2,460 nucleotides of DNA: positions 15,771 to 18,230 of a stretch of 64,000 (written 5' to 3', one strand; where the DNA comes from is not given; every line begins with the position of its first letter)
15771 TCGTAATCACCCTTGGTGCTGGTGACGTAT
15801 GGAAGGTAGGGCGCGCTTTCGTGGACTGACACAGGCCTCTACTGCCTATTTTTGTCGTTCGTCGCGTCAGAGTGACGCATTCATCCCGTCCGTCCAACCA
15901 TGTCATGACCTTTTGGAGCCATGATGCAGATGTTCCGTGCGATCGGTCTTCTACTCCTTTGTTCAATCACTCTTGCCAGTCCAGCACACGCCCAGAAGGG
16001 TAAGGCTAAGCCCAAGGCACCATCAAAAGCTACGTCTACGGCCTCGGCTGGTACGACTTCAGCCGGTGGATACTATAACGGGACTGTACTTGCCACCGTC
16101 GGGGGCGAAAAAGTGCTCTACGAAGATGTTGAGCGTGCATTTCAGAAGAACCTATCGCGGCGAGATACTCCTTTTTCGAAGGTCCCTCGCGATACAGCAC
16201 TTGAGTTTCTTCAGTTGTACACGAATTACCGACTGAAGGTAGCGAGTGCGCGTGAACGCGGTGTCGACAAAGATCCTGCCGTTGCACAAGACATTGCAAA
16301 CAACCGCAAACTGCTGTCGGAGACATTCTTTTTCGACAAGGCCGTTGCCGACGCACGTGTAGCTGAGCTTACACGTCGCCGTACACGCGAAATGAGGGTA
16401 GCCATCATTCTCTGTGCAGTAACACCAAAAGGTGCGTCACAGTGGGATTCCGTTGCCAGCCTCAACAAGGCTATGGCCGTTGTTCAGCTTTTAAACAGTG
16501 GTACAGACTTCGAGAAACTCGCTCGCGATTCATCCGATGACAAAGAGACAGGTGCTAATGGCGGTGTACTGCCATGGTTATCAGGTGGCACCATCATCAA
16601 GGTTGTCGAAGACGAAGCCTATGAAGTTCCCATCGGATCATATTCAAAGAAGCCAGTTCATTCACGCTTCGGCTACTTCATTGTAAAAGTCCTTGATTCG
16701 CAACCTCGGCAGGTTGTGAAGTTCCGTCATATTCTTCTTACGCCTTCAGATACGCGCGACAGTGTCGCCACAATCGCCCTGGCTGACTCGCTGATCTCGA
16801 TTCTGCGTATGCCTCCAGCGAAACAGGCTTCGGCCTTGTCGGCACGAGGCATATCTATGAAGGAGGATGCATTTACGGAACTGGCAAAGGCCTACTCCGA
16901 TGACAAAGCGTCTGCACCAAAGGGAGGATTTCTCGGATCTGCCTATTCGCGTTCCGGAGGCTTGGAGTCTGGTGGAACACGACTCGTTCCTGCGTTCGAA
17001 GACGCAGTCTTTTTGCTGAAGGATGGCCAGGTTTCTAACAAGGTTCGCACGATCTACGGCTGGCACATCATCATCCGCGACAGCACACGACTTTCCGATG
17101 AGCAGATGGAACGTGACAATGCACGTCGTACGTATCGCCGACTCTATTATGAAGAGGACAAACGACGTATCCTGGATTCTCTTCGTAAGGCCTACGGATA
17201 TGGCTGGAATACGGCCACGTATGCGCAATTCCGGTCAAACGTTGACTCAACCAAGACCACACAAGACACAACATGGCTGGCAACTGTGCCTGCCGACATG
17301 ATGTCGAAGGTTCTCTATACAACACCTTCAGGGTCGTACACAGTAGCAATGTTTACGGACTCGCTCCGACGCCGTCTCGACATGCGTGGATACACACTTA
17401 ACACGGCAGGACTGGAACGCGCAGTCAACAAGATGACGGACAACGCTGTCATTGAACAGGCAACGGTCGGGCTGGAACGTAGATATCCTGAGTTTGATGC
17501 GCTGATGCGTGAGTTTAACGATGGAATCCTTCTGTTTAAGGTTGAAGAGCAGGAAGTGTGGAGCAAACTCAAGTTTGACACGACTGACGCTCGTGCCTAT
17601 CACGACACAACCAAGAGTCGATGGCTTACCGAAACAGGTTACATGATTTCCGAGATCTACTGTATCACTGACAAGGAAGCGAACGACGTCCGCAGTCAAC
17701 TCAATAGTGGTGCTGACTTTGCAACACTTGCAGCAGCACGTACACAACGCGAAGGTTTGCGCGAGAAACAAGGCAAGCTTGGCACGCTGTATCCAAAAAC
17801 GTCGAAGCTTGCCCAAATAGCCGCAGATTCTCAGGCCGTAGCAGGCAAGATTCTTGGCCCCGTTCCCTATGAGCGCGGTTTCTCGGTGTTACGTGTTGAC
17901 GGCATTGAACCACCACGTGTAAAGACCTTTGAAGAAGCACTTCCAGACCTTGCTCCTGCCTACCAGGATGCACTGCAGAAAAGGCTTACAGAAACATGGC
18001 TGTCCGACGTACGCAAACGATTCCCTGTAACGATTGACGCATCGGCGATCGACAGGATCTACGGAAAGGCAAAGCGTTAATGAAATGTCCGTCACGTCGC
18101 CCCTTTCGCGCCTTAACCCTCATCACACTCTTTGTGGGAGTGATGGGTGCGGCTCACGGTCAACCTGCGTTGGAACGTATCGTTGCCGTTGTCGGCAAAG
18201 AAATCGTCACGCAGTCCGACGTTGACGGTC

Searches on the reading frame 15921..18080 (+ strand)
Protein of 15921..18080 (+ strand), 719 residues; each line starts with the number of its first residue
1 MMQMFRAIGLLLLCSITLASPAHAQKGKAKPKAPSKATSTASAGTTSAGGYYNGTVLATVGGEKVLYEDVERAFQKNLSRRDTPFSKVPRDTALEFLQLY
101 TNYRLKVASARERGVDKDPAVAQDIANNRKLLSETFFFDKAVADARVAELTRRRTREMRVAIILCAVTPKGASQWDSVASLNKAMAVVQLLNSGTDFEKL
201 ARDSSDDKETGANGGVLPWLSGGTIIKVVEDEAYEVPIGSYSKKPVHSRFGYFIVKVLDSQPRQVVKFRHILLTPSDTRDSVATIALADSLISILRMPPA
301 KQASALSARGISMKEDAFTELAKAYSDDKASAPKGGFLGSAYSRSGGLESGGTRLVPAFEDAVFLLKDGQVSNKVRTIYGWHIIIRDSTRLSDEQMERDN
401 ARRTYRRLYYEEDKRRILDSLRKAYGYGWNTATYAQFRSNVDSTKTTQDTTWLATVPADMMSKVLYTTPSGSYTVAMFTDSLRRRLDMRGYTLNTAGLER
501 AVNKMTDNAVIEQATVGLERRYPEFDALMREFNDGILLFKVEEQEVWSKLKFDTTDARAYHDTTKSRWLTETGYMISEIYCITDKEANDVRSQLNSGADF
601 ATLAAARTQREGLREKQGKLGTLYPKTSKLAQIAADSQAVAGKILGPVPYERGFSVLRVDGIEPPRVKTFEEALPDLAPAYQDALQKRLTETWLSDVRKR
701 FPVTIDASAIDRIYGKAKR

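Call 52: search_protein_families(library=pfam, proteins=[window:15921-18080:+], max_evalue=0.001)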
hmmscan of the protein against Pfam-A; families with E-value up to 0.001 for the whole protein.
window:15921-18080:+ (719 aa): 3 families
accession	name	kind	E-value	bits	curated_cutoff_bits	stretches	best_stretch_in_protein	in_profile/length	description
PF00639.27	Rotamase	-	3.1e-41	140.7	21.7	3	163-258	2-96/97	PPIC-type PPIASE domain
PF13616.12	Rotamase_3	-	7.5e-39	133.3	22.5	2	152-260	10-115/116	PPIC-type PPIASE domain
PF13145.12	Rotamase_2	-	1.1e-23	84.7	27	2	555-673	4-119/121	PPIC-type PPIASE domain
